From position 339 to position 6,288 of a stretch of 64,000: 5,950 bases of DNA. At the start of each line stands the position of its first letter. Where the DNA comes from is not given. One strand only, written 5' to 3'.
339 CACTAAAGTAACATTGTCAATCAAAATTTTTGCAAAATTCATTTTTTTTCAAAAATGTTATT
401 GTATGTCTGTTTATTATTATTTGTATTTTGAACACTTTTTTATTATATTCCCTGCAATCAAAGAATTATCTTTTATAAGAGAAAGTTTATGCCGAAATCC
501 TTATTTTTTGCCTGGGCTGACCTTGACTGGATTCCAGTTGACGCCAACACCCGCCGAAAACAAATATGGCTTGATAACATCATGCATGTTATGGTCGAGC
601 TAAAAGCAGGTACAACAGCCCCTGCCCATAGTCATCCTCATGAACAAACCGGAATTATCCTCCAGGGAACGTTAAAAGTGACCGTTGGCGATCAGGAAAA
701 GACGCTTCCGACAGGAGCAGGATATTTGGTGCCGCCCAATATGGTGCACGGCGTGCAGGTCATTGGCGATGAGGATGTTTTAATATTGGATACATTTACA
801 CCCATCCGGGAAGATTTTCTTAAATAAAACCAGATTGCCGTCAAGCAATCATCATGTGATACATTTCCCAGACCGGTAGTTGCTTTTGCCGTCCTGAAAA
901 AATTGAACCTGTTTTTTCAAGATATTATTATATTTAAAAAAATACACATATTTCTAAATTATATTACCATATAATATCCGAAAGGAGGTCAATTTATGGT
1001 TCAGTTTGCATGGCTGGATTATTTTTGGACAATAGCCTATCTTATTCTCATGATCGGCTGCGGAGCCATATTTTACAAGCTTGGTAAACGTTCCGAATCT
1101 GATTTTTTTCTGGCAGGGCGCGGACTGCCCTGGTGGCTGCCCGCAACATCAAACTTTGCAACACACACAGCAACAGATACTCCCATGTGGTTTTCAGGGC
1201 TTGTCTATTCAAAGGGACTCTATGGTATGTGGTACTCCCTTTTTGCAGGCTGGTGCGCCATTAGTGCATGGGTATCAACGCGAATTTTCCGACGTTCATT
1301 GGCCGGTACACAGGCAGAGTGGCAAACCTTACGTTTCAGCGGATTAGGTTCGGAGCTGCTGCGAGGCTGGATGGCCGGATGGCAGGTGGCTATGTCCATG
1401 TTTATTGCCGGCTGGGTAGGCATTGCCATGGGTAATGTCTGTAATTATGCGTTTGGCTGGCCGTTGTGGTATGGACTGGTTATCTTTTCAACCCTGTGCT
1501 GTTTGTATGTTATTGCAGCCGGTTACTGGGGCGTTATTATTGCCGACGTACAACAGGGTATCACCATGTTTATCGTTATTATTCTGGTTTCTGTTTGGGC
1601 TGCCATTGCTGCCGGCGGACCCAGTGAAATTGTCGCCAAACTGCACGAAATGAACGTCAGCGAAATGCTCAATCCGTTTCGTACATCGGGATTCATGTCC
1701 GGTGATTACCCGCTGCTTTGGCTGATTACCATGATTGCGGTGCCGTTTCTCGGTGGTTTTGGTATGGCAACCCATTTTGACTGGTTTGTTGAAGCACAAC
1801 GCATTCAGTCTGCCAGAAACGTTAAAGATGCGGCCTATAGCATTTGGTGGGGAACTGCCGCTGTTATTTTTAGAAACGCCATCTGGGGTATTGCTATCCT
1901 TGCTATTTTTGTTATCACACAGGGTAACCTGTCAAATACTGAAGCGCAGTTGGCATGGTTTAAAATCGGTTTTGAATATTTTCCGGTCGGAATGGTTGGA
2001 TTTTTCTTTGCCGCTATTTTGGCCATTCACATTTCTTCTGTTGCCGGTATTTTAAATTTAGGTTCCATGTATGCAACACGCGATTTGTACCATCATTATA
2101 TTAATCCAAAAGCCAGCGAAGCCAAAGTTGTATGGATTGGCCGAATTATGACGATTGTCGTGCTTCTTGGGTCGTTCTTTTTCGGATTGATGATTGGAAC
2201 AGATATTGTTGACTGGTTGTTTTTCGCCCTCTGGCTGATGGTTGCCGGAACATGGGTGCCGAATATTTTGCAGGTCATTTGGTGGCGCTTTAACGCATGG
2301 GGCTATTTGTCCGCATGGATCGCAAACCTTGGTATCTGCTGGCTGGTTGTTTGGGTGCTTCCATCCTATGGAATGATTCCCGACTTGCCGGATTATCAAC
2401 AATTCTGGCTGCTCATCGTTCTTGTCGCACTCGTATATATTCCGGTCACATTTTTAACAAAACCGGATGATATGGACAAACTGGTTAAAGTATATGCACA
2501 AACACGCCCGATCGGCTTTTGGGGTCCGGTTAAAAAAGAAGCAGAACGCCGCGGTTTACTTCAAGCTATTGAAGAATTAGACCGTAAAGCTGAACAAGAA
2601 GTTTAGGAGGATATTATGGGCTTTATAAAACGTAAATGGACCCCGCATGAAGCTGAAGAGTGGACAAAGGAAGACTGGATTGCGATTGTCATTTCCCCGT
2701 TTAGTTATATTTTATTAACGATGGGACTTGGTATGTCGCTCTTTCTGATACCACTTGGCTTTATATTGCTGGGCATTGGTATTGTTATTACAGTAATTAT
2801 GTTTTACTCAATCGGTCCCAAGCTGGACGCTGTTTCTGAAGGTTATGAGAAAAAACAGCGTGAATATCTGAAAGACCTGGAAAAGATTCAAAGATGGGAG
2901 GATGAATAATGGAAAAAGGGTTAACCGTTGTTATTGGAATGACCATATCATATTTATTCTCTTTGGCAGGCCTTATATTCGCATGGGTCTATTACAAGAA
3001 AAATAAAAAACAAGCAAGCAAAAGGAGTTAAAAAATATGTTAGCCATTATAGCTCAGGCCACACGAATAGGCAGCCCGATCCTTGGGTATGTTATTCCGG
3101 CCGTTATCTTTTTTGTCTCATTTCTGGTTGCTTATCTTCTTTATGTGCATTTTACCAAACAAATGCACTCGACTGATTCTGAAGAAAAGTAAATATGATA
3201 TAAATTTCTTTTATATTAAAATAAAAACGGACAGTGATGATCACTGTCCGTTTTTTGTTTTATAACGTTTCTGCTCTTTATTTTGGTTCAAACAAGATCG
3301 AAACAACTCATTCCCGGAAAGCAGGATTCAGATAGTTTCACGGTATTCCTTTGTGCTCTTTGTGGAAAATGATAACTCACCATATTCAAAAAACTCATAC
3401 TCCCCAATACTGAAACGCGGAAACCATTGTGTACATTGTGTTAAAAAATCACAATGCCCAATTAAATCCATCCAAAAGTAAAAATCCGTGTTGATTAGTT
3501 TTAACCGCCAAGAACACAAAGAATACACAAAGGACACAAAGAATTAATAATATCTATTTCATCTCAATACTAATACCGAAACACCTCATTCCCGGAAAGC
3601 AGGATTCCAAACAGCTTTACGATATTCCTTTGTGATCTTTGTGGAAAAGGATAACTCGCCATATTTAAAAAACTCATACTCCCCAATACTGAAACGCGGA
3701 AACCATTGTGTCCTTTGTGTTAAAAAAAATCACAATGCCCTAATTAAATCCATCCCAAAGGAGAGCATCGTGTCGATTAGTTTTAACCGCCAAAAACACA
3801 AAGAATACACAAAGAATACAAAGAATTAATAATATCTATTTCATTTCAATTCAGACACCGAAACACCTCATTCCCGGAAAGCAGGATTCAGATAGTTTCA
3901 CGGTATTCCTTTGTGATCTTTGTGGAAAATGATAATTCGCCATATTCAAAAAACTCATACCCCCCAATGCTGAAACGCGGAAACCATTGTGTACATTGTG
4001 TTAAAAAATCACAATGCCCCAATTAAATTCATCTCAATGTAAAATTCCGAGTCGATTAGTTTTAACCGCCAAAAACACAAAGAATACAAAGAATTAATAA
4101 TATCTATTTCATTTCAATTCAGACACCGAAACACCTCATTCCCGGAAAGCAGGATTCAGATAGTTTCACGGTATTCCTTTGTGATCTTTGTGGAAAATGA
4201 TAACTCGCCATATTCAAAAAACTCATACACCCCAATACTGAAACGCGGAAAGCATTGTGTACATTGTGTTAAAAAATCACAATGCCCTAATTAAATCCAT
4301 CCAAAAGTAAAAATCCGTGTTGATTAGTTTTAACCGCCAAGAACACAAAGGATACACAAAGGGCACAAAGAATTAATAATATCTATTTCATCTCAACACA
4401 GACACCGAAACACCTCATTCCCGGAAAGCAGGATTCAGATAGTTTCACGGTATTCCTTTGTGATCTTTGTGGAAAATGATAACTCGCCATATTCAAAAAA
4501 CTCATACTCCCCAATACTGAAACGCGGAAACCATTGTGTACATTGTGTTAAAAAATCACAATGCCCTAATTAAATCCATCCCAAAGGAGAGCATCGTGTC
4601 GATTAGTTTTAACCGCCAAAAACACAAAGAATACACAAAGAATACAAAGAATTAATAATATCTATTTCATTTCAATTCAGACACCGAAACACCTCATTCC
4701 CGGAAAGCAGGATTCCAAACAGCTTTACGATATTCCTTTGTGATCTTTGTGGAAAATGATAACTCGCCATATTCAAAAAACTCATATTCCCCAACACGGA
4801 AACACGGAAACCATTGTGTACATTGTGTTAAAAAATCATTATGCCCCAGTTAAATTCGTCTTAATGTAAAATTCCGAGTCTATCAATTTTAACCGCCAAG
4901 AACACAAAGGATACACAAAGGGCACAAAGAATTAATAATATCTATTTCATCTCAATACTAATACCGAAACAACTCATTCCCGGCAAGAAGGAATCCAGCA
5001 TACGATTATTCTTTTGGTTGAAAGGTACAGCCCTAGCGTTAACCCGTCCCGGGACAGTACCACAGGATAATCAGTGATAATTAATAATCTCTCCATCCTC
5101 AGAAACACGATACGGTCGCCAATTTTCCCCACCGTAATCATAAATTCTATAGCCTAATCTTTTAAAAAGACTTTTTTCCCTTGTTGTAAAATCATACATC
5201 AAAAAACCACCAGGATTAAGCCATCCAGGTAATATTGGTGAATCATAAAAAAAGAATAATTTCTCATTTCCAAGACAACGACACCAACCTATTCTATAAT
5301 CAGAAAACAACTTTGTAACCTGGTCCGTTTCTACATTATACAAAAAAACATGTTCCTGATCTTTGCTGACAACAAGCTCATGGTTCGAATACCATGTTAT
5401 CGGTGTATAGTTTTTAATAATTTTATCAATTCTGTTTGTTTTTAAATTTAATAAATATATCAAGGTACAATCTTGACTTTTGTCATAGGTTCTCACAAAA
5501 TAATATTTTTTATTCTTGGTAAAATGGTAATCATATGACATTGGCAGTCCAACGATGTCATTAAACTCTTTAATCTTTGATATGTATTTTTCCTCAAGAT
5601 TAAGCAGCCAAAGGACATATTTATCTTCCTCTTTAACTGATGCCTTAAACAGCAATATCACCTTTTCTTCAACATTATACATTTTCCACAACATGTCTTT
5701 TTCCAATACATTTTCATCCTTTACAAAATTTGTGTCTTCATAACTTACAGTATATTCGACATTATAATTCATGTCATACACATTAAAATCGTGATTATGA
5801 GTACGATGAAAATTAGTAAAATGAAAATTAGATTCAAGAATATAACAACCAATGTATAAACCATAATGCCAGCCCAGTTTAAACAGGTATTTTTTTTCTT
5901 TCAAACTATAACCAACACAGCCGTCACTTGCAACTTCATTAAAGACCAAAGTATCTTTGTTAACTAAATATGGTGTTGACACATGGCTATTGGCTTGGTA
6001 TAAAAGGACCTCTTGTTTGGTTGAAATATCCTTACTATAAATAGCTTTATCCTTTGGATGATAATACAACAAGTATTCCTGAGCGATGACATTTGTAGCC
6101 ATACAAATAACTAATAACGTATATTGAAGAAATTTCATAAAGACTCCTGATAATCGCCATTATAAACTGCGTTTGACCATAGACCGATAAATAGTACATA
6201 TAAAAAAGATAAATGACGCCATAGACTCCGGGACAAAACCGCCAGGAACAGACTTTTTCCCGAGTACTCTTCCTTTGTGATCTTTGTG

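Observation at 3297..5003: Six tandem copies of a ~280-bp structured, non-coding unit with mosaic variant segments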

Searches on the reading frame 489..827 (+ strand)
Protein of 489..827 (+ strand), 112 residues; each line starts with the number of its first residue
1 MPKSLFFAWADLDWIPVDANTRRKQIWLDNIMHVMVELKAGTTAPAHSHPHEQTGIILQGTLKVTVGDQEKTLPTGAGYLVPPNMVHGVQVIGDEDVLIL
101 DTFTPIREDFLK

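Call 19: search_protein_families(library=pfam, proteins=[window:489-827:+], max_evalue=0.01)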
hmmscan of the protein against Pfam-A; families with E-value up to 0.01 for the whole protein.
window:489-827:+ (112 aa): 5 families
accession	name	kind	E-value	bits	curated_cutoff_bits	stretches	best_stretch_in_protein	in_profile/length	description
PF07883.17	Cupin_2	-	5.8e-18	64.8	27.2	1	35-102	2-69/70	Cupin domain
PF02311.25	AraC_binding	-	1.3e-07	31.9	21.1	1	45-96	17-68/135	AraC-like ligand binding domain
PF12973.13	Cupin_7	-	1.6e-07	31.5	27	1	8-100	7-98/105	ChrR Cupin-like domain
PF14499.12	DUF4437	-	0.0031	17.2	24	1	9-98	10-101/250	Domain of unknown function (DUF4437)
PF01050.24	MannoseP_isomer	-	0.0059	17.2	23.6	1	32-94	31-92/116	Mannose-6-phosphate isomerase C-terminal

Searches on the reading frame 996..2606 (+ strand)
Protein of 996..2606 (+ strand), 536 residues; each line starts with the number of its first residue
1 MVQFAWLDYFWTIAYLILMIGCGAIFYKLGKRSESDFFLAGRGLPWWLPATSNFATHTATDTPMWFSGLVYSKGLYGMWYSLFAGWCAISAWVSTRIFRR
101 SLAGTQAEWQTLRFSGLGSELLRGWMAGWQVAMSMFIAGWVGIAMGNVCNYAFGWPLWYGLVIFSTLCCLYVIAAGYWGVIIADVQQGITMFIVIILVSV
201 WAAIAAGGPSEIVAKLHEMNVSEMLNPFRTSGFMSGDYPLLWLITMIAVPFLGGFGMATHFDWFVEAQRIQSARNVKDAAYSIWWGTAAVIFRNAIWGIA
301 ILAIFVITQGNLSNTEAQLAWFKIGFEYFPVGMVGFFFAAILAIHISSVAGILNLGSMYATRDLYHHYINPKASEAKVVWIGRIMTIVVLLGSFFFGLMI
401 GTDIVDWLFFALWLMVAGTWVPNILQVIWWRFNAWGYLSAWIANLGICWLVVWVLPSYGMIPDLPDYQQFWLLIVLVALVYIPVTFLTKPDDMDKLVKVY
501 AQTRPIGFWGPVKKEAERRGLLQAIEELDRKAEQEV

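Call 19: search_protein_families(library=pfam, proteins=[window:996-2606:+], max_evalue=0.01)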
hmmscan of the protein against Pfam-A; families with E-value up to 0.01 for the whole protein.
window:996-2606:+ (536 aa): 1 family
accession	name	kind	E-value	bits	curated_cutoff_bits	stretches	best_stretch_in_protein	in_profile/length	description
PF00474.23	SSF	-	5.3e-26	91.9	22.8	1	37-442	1-404/406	Sodium:solute symporter family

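Call 22: find_encoding_contigs(protein=window:996-2606:+, flank=10000, max_places=10)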
Protein window:996-2606:+ (536 aa): no gene with exactly this product is on record in the collection.

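Call 26: find_related_loci(query=window:996-2606:+, collection=genome_contigs, flank=8000)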
Query window:996-2606:+ (536 aa) in genome_contigs; peptide patterns used: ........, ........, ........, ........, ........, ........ (x = any residue, [..] = any of these).
94 stretches matched a pattern; 65 encode a relative of the query (tblastn E <= 1e-3); 65 distinct loci.
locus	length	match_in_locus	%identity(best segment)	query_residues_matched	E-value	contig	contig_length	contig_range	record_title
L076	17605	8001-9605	86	1-535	0e+0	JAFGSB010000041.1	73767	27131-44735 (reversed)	MAG: candidate division KSB1 bacterium isolate Zod_Metabat.863 k87_3488507, whole genome shotgun sequence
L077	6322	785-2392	86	1-536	0e+0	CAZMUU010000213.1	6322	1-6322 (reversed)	MAG TPA_asm: uncultured Cytophagia bacterium isolate binchicken_co15_217 genome assembly, contig: NODE_11443_length_6322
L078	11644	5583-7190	84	1-535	0e+0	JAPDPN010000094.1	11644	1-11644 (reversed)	MAG: candidate division KSB1 bacterium isolate DPZ2_202101_bins_149 DPZ-2_202101_bins_149_scaffold_94, whole genome shot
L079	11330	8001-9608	85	1-536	0e+0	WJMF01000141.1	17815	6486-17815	MAG: candidate division KSB1 bacterium isolate Bin_298 k141_1641185, whole genome shotgun sequence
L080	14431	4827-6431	80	1-535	0e+0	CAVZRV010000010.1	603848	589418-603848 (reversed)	MAG: uncultured Acidobacteriota bacterium isolate MFD05684.bin.2.2 genome assembly, contig: contig_35897, whole genome s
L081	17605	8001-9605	80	1-535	0e+0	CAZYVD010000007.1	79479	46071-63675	MAG TPA_asm: uncultured bacterium isolate binchicken_co256_918 genome assembly, contig: NODE_221_length_79479_cov_7.4665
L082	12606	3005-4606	79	2-534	0e+0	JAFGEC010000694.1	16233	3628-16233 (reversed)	MAG: candidate division KSB1 bacterium isolate Zod_Metabat.1209 k87_14157707, whole genome shotgun sequence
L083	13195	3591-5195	75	1-535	0e+0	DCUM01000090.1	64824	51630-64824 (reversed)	MAG TPA_asm: bacterium UBA2214 isolate UBA2214 UBA2214_contig_44075, whole genome shotgun sequence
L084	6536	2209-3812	82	1-535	0e+0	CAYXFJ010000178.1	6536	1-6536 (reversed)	MAG TPA_asm: uncultured bacterium isolate SRP080215_co1_194 genome assembly, contig: NODE_19157_length_6536_cov_3.823330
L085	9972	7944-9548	75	1-535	0e+0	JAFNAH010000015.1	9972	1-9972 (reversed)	MAG: Acidobacteria bacterium isolate CTSoil_013 scaffold_1855, whole genome shotgun sequence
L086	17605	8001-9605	80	1-535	0e+0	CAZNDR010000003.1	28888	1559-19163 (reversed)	MAG TPA_asm: uncultured Cytophagia bacterium isolate SRP098346_co1_315 genome assembly, contig: NODE_1193_length_28888_c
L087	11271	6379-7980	75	1-534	0e+0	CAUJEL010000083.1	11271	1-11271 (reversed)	MAG: candidate division KSB1 bacterium isolate KLAP87 genome assembly, contig: KLAP87_144707, whole genome shotgun seque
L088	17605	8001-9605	74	1-535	0e+0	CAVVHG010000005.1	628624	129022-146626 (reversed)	MAG: uncultured Acidobacteriota bacterium isolate MFD02979.bin.1.139 genome assembly, contig: contig_34977, whole genome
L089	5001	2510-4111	75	2-535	0e+0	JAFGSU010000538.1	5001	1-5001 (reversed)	MAG: candidate division KSB1 bacterium isolate Zod_Metabat.930 k87_14674308, whole genome shotgun sequence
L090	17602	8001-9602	66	1-535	0e+0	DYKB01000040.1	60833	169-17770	MAG TPA_asm: Caldithrix sp. isolate SulCav_AS07-7_41_26 SulCav_AS07_7_381_length_60833_cov_15_830152, whole genome shotg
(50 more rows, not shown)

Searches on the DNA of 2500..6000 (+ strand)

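Call 4: search_rna_families(source=window, start=2500, end=6000, threshold=evalue, max_evalue=5)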
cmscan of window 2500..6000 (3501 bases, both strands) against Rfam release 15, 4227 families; matches with E-value up to 5: 8.
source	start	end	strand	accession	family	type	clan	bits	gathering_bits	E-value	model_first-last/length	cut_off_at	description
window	3192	3263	+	RF04312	trpB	Cis-reg;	-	27.6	59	0.61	1-107/107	no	trpB ncRNA motif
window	3181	3265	+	RF00558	L20_leader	Cis-reg; leader;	-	22.8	58.7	0.25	1-127/127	no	Ribosomal protein L20 leader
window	3220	3258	-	RF00143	mir-6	Gene; miRNA;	CL00083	21.1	58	2.2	1-74/74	no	mir-6 microRNA precursor family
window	3217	3260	-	RF03790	MIR8008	Gene; miRNA;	-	21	66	0.7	1-55/55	no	MIR8008 microRNA precursor family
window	3217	3370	-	RF00018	CsrB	Gene; sRNA;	CL00106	20.4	71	0.0077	1-356/356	no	CsrB/RsmB RNA family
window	3219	3262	+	RF03790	MIR8008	Gene; miRNA;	-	19.9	66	1.4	1-55/55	no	MIR8008 microRNA precursor family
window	3222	3256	+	RF04120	MIR5998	Gene; miRNA;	-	17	180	2.5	1-173/173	no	MIR5998 microRNA precursor family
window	3056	3254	+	RF02503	Atu_C9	Gene; sRNA;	-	15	40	0.6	1-192/192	no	Rhizobiales sRNA Atu_C9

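Call 62: search_dna_similar(query=window:4127-4684:+, collection=plasmids, mode=distant, max_evalue=0.01, max_rows=15)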
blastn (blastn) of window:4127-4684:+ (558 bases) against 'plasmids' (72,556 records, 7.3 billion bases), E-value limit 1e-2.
No match.

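Call 63: search_dna_similar(query=window:4127-4684:+, collection=phages, mode=distant, max_evalue=0.01, max_rows=15)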
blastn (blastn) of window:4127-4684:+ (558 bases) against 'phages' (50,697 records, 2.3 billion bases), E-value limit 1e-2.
No match.

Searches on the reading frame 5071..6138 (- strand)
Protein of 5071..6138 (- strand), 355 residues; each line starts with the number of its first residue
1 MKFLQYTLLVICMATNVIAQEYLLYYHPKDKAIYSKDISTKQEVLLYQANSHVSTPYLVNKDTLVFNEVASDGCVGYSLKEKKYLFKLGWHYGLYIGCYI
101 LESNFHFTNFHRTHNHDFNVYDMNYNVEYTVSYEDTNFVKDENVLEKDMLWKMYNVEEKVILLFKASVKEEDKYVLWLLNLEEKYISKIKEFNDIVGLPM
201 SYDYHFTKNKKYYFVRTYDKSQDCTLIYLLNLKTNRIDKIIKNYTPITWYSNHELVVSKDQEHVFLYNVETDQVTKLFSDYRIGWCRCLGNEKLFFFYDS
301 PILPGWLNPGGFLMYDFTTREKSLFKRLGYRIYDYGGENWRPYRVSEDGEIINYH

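Call 19: search_protein_families(library=pfam, proteins=[window:5071-6138:-], max_evalue=0.01)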
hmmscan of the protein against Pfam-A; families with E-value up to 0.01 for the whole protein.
window:5071-6138:- (355 aa): 0 families

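Call 21: find_encoding_contigs(protein=window:5071-6138:-, flank=10000, max_places=10)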
Protein window:5071-6138:- (355 aa): 1 contig read that carries it; 1 place shown.
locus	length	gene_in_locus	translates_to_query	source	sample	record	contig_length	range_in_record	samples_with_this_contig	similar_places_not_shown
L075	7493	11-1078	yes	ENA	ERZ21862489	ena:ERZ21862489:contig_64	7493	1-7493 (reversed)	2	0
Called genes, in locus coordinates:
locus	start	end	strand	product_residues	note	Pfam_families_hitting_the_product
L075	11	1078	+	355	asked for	-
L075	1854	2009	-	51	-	-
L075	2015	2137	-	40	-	-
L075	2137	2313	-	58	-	-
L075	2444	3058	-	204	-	PF00474:SSF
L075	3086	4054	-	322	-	PF00474:SSF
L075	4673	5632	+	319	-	PF00582:Usp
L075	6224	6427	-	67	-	-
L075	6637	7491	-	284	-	?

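Call 52: find_homologous_proteins(query=window:5071-6138:-, max_evalue=0.001)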
Query window:5071-6138:- (355 aa): 2 proteins with E <= 0.001 among 776 candidates.
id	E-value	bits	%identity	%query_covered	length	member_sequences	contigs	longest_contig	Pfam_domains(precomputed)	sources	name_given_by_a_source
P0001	2.5e-242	821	100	100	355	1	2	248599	-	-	-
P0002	1.1e-142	494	65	100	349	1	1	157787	-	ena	-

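Call 53: find_encoding_contigs(protein=P0002, flank=10000, max_places=5)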
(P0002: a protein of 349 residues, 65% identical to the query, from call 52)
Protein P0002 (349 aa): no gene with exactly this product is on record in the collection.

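Call 55: find_related_loci(query=A3, collection=genome_contigs, flank=10000)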
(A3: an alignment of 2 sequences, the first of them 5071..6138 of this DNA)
Query A3 (355 aa) in genome_contigs; peptide patterns used: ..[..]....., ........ (x = any residue, [..] = any of these).
24 stretches matched a pattern, but none encodes a relative of the query by tblastn (E <= 1e-3).
